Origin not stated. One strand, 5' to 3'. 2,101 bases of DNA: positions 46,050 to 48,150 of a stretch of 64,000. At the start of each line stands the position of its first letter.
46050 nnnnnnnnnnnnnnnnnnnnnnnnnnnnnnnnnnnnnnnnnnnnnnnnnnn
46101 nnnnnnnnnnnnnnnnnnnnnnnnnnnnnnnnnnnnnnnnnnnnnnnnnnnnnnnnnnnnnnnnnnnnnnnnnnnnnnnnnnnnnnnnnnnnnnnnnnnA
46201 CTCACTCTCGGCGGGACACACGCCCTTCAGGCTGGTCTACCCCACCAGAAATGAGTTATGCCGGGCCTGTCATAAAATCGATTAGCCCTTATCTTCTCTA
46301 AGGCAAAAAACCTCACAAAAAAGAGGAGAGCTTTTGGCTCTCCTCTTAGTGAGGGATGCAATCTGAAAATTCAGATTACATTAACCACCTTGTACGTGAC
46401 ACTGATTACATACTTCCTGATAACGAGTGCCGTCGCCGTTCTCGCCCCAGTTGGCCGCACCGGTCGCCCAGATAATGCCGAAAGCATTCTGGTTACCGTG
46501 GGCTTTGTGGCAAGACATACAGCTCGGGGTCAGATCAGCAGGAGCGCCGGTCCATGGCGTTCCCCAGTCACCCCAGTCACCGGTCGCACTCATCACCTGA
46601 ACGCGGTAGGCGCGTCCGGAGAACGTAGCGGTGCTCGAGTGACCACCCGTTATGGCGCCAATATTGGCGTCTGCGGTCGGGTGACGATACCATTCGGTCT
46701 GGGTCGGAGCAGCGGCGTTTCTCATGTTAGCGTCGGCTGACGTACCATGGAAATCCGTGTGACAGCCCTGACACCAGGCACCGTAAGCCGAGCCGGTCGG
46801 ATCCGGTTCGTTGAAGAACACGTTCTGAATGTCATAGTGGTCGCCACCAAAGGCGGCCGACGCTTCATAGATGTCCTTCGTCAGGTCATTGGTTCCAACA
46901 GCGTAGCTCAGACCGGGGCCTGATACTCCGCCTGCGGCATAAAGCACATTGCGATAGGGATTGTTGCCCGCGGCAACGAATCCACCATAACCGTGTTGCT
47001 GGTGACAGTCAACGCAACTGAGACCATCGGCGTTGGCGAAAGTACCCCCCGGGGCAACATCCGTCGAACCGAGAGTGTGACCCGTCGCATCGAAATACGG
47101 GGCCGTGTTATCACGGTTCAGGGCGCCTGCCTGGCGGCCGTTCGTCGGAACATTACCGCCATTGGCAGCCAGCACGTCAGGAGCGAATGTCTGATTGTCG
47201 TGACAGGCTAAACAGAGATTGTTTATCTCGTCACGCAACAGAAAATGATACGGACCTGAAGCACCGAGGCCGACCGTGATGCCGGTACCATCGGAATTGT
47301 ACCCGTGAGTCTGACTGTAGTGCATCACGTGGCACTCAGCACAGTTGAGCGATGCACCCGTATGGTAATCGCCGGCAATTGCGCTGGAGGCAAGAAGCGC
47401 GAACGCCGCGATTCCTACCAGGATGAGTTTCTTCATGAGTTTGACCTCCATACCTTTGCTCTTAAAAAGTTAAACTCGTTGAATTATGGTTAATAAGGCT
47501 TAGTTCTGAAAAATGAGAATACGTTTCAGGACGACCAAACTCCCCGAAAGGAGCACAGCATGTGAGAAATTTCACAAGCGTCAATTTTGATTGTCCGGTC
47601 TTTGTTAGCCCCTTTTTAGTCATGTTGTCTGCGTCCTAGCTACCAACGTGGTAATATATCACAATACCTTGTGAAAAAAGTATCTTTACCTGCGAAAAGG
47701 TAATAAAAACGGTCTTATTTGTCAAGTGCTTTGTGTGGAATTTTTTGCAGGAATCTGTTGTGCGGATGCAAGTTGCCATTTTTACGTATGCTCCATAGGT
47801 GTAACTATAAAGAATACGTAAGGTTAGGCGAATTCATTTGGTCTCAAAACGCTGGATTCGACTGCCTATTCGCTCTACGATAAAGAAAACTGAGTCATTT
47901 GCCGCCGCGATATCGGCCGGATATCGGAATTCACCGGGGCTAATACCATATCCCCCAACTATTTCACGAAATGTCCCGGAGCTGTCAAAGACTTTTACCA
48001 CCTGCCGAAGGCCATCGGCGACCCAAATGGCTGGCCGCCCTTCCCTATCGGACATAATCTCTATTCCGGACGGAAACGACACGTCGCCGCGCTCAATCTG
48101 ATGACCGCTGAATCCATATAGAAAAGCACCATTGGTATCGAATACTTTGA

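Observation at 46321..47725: Monocistronic OmcS-family hexaheme cytochrome with the inter-subunit histidine position conserved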

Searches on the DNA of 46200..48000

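Call 40: search_rna_families(source=window, start=46200, end=48000, threshold=evalue, max_evalue=1)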
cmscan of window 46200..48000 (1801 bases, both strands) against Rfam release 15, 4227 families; matches with E-value up to 1: 1.
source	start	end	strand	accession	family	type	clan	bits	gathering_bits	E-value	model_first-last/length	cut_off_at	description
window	46533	46600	-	RF01136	sR28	Gene; snRNA; snoRNA; CD-box;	-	14.2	39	0.98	1-55/55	no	Small nucleolar RNA sR28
